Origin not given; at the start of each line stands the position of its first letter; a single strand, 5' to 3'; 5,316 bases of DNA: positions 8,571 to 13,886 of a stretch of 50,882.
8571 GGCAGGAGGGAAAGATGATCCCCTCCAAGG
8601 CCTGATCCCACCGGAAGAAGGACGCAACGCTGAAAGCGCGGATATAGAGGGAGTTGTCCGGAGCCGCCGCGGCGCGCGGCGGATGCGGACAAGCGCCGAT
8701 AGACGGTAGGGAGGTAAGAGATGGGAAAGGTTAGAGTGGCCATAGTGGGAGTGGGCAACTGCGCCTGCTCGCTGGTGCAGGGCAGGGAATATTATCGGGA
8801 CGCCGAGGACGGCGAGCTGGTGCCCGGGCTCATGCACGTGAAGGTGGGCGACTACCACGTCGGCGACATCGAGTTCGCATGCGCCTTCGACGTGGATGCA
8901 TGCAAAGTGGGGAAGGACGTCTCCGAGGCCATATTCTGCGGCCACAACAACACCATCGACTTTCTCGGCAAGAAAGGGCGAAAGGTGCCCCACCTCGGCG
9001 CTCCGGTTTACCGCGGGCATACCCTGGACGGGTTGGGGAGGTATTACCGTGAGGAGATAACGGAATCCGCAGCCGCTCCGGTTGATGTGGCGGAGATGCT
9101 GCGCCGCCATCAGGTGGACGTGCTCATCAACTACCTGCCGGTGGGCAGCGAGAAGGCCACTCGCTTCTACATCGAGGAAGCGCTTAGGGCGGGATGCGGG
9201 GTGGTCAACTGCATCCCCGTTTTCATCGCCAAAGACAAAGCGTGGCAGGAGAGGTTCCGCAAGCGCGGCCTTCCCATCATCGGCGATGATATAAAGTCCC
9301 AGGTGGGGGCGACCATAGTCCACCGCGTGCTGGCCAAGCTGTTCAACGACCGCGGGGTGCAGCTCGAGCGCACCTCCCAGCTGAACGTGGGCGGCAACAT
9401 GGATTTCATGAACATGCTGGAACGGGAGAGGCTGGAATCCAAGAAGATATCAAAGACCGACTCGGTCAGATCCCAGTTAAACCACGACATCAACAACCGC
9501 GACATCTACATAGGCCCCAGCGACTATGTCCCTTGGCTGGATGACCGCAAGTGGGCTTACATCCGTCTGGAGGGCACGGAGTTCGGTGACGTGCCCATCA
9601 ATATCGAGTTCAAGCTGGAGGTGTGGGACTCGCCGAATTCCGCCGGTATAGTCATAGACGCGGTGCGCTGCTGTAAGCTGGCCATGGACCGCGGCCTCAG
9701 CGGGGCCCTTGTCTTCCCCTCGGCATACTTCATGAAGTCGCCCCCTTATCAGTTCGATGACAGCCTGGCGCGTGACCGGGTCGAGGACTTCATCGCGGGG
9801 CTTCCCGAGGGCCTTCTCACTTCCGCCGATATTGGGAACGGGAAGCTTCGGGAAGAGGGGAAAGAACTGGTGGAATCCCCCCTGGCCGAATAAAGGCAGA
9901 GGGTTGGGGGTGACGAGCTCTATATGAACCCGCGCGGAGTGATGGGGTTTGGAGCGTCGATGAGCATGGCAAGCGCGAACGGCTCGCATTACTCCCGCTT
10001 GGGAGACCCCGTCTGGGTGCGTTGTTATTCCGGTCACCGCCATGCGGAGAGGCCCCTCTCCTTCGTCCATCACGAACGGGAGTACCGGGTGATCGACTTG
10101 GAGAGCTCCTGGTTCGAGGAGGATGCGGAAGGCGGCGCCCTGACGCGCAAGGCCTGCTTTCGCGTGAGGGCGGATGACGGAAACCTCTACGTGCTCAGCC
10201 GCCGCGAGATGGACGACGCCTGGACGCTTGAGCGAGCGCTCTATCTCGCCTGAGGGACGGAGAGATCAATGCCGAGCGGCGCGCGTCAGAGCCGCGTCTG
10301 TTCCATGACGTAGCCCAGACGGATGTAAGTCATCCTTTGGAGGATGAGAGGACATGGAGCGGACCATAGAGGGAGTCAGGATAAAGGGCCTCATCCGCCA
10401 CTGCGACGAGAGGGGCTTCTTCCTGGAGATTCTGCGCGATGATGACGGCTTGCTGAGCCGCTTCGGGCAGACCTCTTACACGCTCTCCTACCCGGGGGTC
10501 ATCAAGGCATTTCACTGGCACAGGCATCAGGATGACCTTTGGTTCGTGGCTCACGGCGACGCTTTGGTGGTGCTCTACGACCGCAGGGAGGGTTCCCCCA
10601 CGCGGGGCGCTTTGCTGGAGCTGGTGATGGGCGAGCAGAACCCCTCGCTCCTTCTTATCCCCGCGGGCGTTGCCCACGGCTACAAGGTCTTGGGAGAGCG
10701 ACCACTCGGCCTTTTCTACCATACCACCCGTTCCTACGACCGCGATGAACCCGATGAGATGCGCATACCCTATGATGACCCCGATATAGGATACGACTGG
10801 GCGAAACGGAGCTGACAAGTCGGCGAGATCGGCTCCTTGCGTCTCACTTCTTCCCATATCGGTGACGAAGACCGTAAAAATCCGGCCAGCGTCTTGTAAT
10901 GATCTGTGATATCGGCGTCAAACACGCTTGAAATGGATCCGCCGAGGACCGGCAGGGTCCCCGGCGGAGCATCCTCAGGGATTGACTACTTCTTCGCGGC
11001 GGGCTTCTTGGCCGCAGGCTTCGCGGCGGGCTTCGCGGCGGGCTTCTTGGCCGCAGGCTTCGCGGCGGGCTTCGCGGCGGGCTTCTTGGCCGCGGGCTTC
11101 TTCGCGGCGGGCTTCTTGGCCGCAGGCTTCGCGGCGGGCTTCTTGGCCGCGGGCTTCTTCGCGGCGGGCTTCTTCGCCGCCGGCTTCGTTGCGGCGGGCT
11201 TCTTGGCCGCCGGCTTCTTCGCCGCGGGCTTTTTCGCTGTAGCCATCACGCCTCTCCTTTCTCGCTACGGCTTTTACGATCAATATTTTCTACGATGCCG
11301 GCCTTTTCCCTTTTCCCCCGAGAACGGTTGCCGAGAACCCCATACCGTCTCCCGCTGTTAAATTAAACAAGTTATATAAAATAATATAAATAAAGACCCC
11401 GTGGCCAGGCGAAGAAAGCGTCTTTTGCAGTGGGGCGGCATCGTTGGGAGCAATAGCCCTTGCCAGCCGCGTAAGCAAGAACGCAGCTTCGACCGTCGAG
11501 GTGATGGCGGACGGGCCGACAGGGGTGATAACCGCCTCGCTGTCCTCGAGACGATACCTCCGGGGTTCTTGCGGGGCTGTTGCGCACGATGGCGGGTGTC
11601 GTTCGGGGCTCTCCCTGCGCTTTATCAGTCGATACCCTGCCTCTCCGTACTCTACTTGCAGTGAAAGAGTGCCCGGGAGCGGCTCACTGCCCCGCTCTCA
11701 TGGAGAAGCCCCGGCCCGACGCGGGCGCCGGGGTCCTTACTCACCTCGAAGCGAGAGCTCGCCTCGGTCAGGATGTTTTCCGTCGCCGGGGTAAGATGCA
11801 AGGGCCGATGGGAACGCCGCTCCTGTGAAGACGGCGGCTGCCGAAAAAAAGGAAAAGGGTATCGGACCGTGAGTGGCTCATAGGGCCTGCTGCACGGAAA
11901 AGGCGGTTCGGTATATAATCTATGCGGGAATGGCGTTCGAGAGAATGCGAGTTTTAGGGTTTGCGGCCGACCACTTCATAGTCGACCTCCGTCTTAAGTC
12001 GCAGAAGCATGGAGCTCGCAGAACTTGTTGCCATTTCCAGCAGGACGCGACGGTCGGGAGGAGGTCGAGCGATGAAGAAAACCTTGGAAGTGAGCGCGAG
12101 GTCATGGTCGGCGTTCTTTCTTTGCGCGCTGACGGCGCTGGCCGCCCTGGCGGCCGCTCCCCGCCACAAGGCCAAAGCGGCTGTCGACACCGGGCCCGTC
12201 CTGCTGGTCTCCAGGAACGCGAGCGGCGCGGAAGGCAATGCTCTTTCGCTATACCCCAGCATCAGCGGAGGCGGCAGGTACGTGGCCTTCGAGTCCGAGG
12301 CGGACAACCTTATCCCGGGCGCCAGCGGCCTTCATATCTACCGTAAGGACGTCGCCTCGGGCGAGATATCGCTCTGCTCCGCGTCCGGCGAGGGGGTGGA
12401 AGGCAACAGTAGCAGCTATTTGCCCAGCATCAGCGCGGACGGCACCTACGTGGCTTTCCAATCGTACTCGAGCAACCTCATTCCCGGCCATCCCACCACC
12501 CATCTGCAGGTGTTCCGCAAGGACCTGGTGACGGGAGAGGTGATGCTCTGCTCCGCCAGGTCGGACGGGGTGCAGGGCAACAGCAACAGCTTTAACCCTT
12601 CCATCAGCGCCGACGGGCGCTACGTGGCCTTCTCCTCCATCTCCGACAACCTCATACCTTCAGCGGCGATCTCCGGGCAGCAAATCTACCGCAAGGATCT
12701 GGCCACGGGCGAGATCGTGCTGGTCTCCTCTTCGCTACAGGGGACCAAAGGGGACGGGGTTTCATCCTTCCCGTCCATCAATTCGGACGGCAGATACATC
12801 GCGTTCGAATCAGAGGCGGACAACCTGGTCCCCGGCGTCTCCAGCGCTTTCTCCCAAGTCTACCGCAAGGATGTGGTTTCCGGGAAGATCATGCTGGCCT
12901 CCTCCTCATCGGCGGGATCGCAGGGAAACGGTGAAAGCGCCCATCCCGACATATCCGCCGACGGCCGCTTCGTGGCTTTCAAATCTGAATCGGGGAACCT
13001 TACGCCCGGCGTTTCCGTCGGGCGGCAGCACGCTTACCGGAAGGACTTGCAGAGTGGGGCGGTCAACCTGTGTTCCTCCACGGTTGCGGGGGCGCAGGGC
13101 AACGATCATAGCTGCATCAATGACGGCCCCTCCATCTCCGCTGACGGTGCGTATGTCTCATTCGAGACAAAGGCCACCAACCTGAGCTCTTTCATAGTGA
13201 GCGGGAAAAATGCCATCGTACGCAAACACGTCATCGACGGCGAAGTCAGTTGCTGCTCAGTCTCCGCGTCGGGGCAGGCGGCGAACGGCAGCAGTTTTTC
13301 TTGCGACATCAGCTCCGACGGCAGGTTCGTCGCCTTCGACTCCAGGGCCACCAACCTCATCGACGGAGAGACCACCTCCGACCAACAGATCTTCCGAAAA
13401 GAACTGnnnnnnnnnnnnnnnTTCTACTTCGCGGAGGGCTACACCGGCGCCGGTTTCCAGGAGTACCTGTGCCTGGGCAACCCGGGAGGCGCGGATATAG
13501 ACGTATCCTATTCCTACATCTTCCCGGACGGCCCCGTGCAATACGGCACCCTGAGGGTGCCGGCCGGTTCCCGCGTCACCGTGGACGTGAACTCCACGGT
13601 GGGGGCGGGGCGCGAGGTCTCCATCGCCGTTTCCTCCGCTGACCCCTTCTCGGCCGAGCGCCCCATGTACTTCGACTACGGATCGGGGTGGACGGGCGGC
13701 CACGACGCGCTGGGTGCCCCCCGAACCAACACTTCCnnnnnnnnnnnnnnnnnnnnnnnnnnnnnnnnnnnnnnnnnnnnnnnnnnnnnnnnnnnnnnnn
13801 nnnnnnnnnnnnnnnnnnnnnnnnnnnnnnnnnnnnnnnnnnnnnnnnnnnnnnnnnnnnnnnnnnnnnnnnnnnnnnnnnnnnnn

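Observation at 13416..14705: An unassigned ~105-aa extracellular module occurs as a 4-copy cassette and recurs on four secreted proteins in this window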

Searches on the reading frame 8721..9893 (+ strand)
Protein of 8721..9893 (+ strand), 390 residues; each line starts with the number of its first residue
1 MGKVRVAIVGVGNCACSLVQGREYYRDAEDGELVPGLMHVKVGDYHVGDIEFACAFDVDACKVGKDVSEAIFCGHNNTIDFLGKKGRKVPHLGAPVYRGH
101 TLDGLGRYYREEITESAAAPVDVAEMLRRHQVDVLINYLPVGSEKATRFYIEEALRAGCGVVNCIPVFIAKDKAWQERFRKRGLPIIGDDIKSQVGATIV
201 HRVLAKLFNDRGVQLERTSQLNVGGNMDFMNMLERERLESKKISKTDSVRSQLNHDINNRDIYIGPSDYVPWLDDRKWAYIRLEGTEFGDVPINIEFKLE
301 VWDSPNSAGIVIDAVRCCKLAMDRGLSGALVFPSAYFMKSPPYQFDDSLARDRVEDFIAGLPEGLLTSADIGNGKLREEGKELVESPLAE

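Call 20: search_protein_families(library=pfam, proteins=[window:8721-9893:+], max_evalue=0.001)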
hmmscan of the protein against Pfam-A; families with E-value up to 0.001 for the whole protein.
window:8721-9893:+ (390 aa): 1 family
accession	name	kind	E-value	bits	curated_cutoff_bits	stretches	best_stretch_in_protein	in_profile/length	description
PF01658.22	Inos-1-P_synth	-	4e-37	127.1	27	1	196-304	1-107/107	Myo-inositol-1-phosphate synthase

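Call 62: find_homologous_proteins(query=window:8721-9893:+, max_evalue=1e-50)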
Query window:8721-9893:+ (390 aa): 8000 proteins with E <= 1e-50 among 8000 candidates; the best 120 are listed.
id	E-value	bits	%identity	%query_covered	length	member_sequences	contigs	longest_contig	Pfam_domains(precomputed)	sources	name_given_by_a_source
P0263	2.2e-265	898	100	100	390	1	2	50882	PF01658.23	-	-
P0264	2.3e-241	819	-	-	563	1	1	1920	PF01658.23,PF07994.19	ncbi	-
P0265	1.4e-228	777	-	-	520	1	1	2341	PF01658.23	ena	-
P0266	2.7e-223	759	-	-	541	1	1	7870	PF01658.23,PF07994.19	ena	-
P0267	6.4e-223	758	84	100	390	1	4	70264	PF01658.23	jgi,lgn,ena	-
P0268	1.5e-201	688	78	99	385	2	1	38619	PF01658.23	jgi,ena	-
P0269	8.7e-197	672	76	100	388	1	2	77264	PF01658.23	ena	-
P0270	1.0e-196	672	75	99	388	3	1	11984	PF01658.23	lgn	-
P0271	1.2e-196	672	76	99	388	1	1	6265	PF01658.23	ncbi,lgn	-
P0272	3.7e-196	670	75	100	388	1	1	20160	PF01658.23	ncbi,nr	ncbi:MAG: inositol-3-phosphate synthase [Actinobacteria bacterium]|nr:inositol-3-phosphate synthase 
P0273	6.1e-196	669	75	100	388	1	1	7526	PF01658.23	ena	-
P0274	5.3e-195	666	75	99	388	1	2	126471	PF01658.23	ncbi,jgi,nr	ncbi:MAG: inositol-3-phosphate synthase [Actinobacteria bacterium]|nr:inositol-3-phosphate synthase 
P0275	2.2e-194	664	75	100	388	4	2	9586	PF01658.23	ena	-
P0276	1.0e-193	662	74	99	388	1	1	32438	PF01658.23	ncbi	-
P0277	1.3e-193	662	75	99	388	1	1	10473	PF01658.23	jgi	jgi:myo-inositol-1-phosphate synthase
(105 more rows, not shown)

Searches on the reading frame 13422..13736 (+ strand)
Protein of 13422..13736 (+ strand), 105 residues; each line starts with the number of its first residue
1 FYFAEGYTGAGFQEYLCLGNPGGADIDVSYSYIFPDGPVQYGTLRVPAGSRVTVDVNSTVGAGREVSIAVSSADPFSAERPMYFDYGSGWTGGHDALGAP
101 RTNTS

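Call 13: search_solved_structures(query=A1, max_evalue=10, show_alignments=3)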
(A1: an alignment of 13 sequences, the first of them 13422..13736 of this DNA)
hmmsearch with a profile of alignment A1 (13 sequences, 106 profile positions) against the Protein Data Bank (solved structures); distinct sequences matched with E-value up to 10: 10.
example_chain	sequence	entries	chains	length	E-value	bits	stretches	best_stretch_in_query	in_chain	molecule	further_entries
2ii7_A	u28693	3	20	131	0.0011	22.4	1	13-79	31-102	Anabaena sensory rhodopsin transducer protein | Sensory rhodopsin transducer protein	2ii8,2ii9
2iia_A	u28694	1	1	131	0.0011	22.4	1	13-79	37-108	Sensory rhodopsin transducer protein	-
1nc7_A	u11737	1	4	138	0.0024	21.3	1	1-77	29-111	hypothetical protein TM1070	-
31mr_B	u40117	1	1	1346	0.049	17.1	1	28-87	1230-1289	Cell envelope proteinase A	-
6vjb_A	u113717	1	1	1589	0.061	16.8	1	28-87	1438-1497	Putative cell envelope proteinase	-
7edd_A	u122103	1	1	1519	0.13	15.8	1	28-87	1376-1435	C5a peptidase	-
5xya_A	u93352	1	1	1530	0.14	15.6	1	28-87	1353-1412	Chemokine protease C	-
5xxz_A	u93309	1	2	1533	0.14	15.6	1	28-87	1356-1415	Chemokine protease C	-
5xyr_A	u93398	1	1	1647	0.16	15.5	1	28-87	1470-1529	Chemokine protease C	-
6sws_A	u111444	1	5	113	1.4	12.5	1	15-85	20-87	Phosphoinositide 3-kinase adapter protein 1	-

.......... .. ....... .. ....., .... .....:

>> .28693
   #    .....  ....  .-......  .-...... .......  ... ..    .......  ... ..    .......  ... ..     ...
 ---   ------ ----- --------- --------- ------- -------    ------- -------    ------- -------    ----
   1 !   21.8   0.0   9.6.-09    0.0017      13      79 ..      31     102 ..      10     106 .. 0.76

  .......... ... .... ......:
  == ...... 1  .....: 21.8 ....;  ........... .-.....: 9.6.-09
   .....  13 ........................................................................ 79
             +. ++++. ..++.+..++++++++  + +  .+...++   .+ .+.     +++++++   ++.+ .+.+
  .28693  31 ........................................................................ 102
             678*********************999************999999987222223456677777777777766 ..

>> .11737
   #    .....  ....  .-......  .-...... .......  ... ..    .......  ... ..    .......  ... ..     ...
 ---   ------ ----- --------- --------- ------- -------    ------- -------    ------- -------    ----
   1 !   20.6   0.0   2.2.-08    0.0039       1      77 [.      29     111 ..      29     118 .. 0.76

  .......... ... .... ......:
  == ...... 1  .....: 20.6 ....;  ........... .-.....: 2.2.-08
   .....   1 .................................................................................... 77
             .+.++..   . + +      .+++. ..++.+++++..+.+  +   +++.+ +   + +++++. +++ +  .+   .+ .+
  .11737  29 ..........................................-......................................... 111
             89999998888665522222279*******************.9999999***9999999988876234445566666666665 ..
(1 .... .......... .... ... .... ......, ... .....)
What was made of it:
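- On ASRAH / ASRT superfamily: The profile of 13 units against PDB sequences gives 2ii7 E=1.1e-3 and 1nc7 E=2.4e-3 as the top hits (call 13).
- Closest known: ASRT / TM1070. Same: The strand-1 aromatic residue, the strand-2 Asn turn and a Cys at the C29 position are conserved (call 13).
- The unit profile hits 2ii7 (E=1.1e-3) and 1nc7 (E=2.4e-3), aligning the N-terminal aromatic residue and the invariant Asn (call 13).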

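Call 47: search_protein_representatives(alignment_id=A1)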
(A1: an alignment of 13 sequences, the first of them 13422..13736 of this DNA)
Query: 13 sequences, 106 profile positions. Proteins with E-value up to 0.001 (for the whole library): 8440; up to 1e-10: 5906; up to 1e-30: 3547. The best 150 are listed.
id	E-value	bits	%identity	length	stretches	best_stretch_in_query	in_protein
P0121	1.6e-215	716.4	-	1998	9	1-104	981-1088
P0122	9.0e-200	665.8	-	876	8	1-104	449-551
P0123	2.4e-197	658.0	-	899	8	1-101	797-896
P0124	5.8e-197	656.7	-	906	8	1-105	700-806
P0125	2.9e-191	638.4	-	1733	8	1-103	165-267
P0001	2.2e-186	622.7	-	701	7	1-101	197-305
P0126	4.5e-186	621.7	-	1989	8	2-102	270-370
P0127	7.1e-162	543.9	-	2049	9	1-102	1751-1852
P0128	3.9e-159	535.1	-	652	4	1-103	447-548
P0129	2.7e-154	519.5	-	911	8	1-104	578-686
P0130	8.6e-153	514.7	-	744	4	1-104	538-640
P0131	1.2e-152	514.2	-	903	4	1-104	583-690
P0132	1.3e-152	514.2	-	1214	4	1-103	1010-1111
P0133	2.7e-152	513.1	-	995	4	1-104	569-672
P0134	4.8e-152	512.3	-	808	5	1-102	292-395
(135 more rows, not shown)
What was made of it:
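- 134 of the top 150 representatives have 4 matched stretches and 7 have 8 (call 47).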
